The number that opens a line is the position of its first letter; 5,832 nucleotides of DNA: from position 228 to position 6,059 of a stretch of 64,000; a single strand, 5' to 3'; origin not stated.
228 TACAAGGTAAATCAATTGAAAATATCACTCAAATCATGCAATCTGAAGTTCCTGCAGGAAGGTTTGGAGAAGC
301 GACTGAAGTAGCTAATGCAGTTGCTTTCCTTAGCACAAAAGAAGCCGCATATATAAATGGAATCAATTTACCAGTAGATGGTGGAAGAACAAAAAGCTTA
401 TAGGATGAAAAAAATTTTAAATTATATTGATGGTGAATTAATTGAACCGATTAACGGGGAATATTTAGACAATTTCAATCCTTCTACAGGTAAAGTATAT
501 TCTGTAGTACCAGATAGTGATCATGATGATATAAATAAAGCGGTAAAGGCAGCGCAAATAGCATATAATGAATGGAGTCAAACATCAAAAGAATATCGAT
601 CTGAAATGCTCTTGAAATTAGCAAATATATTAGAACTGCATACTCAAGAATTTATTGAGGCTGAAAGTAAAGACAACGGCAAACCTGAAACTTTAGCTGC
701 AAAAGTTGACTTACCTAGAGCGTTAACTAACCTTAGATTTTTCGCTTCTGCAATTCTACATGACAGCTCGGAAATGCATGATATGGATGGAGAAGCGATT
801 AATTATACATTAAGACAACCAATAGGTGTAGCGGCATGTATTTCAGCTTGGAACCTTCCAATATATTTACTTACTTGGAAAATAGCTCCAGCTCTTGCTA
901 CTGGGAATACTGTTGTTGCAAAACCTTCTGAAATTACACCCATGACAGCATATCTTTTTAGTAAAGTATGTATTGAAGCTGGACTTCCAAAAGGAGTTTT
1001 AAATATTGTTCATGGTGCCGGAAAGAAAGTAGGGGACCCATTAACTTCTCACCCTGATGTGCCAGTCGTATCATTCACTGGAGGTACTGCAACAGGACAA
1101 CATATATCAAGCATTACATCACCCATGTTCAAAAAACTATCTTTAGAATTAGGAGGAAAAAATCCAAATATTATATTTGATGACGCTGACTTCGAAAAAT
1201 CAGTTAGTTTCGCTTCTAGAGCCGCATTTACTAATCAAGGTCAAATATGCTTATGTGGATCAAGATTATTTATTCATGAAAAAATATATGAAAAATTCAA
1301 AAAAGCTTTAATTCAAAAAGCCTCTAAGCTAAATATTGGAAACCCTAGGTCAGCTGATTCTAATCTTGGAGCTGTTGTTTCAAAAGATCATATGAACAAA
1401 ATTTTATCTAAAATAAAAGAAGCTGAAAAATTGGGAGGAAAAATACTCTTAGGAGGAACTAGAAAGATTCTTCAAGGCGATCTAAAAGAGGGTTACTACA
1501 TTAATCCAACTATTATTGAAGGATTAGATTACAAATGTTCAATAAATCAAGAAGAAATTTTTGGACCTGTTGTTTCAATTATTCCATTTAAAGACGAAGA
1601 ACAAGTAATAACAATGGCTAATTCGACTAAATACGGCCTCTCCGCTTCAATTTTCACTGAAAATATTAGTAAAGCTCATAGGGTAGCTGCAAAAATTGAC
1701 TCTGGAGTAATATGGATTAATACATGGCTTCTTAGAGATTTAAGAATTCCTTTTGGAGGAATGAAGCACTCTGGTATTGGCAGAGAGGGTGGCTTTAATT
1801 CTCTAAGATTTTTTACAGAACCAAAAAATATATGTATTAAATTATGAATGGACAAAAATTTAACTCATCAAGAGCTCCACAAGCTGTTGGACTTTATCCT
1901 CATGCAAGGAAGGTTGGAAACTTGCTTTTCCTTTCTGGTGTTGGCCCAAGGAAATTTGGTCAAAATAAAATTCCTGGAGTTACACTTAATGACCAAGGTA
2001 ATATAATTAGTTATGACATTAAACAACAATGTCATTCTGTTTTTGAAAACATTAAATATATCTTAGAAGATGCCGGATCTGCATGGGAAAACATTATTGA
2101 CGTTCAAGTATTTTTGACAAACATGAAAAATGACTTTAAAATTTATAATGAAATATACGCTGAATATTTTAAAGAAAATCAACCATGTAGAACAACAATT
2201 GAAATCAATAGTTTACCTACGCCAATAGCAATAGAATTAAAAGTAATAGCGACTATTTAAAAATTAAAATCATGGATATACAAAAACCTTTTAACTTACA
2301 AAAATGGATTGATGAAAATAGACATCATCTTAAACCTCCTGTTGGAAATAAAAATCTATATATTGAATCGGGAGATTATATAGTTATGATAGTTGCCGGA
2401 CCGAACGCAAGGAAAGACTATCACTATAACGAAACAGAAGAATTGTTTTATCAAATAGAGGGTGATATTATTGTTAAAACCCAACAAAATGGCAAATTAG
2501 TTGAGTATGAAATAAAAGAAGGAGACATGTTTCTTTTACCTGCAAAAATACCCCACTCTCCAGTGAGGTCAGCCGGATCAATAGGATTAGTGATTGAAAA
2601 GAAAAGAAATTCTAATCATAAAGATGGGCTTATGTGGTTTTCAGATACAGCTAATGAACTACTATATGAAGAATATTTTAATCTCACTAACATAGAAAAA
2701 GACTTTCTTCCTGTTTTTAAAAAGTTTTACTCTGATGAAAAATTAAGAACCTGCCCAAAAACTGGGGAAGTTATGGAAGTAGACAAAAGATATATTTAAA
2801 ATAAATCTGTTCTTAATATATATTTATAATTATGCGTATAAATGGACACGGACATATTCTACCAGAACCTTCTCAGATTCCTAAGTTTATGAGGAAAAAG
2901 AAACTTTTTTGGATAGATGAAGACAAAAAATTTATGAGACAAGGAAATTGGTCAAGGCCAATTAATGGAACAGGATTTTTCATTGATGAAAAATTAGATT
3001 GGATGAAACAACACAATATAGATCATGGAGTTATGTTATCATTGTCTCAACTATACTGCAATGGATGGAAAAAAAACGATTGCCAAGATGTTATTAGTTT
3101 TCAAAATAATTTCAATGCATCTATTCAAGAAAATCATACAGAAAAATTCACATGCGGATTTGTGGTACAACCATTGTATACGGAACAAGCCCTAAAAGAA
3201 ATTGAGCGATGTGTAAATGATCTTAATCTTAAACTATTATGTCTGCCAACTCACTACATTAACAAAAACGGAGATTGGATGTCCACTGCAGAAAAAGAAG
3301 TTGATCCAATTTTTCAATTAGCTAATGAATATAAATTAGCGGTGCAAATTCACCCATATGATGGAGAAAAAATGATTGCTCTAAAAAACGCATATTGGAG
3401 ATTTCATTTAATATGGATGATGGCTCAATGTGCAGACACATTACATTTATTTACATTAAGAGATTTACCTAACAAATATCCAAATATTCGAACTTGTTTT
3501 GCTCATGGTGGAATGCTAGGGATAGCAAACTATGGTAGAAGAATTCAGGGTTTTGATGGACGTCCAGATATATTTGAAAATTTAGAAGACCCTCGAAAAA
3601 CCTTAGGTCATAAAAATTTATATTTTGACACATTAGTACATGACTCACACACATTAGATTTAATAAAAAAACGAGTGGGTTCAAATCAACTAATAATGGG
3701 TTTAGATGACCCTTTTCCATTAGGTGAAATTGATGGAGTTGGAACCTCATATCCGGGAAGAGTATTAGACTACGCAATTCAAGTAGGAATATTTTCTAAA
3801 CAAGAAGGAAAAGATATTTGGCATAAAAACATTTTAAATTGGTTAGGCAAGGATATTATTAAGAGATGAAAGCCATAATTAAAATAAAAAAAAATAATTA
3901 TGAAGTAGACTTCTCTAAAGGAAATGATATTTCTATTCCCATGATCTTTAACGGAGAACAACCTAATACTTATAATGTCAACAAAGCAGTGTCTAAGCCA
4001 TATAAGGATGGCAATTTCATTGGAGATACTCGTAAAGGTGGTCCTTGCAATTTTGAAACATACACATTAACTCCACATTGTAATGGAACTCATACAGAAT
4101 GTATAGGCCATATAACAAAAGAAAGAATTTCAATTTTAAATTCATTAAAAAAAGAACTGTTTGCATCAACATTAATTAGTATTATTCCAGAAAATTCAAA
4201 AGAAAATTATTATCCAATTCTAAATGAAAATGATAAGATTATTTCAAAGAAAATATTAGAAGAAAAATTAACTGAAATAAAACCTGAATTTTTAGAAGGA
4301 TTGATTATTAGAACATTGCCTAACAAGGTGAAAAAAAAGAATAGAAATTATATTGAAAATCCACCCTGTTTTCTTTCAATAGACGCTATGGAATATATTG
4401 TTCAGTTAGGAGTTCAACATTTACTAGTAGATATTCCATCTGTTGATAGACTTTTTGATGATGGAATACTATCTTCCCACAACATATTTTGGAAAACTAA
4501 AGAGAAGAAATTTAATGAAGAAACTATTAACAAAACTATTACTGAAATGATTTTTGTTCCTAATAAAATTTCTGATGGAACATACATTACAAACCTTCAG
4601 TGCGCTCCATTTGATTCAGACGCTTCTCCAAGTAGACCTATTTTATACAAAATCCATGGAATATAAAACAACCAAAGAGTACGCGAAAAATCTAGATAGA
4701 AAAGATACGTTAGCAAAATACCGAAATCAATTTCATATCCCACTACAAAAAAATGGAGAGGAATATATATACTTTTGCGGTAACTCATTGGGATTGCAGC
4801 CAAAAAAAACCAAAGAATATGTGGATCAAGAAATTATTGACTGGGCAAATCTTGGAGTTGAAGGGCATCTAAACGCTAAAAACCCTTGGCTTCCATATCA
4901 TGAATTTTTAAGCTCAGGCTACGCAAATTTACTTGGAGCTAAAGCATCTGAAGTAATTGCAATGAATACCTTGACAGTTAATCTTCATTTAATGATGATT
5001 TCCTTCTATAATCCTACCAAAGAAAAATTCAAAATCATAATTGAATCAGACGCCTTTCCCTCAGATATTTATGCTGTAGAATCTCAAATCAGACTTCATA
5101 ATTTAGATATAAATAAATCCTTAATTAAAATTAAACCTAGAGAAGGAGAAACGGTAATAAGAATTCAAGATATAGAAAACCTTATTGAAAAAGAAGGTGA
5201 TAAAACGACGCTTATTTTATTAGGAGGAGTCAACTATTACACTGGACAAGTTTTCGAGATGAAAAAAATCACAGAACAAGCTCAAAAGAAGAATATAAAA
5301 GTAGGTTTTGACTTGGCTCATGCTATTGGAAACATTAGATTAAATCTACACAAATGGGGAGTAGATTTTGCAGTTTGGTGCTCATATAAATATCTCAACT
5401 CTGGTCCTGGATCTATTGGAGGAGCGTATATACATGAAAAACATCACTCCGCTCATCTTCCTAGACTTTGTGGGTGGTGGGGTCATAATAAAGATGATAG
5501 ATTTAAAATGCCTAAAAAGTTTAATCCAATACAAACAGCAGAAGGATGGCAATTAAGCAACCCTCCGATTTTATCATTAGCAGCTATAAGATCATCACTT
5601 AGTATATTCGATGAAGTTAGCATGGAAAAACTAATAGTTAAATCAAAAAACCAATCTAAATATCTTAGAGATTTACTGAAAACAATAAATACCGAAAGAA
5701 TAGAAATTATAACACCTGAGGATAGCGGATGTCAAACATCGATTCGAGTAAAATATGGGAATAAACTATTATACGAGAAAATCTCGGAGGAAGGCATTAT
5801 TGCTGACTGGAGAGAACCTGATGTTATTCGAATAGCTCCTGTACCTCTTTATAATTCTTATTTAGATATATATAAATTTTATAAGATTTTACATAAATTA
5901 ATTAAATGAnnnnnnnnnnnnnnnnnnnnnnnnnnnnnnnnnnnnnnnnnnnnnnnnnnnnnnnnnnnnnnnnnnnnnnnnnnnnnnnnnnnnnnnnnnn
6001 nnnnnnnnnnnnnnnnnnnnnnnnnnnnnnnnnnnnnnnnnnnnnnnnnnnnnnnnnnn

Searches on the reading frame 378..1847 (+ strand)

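Call 5: search_protein_families(library=pfam, proteins=[window:378-1847:+])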
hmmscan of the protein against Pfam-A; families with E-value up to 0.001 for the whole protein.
window:378-1847:+ (489 aa): 1 family
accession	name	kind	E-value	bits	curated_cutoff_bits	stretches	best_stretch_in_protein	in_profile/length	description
PF00171.27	Aldedh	-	1e-163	545.6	23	1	28-485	7-461/461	Aldehyde dehydrogenase family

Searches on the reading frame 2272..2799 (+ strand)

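Call 12: search_protein_families(library=pfam, proteins=[window:2272-2799:+])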
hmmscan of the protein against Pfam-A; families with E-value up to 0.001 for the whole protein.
window:2272-2799:+ (175 aa): 3 families
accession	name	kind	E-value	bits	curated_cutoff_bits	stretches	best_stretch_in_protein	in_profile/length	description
PF06052.18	3-HAO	-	6.4e-55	185.4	25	1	4-153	4-151/151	3-hydroxyanthranilic acid dioxygenase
PF07883.17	Cupin_2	-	1.9e-07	31.1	27.2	1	43-97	6-56/70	Cupin domain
PF00190.28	Cupin_1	-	6.2e-05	23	22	1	35-96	33-98/151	Cupin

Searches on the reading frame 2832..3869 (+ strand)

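Call 5: search_protein_families(library=pfam, proteins=[window:2832-3869:+])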
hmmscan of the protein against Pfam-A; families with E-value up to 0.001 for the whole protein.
window:2832-3869:+ (345 aa): 1 family
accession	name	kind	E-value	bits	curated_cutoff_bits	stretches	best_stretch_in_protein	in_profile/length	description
PF04909.20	Amidohydro_2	-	2.8e-14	54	26.4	1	103-333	77-282/289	Amidohydrolase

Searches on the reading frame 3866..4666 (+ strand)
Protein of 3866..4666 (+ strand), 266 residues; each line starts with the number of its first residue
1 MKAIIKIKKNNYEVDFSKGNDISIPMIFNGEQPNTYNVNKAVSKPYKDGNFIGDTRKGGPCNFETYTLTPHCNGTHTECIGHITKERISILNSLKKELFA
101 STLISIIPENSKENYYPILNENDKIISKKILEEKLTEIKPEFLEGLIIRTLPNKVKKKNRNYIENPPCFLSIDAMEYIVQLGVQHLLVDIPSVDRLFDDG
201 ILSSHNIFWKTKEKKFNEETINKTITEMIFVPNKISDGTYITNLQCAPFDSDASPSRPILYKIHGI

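Call 5: search_protein_families(library=pfam, proteins=[window:3866-4666:+])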
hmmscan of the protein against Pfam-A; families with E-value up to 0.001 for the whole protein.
window:3866-4666:+ (266 aa): 1 family
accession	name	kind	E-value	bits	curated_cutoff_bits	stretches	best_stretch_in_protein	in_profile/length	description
PF04199.19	Cyclase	-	8.2e-11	42.7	23.1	1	45-195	17-142/142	Putative cyclase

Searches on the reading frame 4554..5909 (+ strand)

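Call 5: search_protein_families(library=pfam, proteins=[window:4554-5909:+])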
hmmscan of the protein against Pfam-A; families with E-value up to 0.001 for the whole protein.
window:4554-5909:+ (451 aa): 3 families
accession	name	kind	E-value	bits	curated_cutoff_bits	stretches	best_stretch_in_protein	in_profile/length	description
PF22580.2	KYNU_C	-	1.5e-17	63.8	27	1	363-446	4-90/90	Kynureninase C-terminal domain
PF00266.25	Aminotran_5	-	5.2e-17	62.3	21.5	1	122-397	51-314/371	Aminotransferase class-V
PF01041.23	DegT_DnrJ_EryC1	-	0.00072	19.3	19.8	0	132-260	40-152/360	DegT/DnrJ/EryC1/StrS aminotransferase family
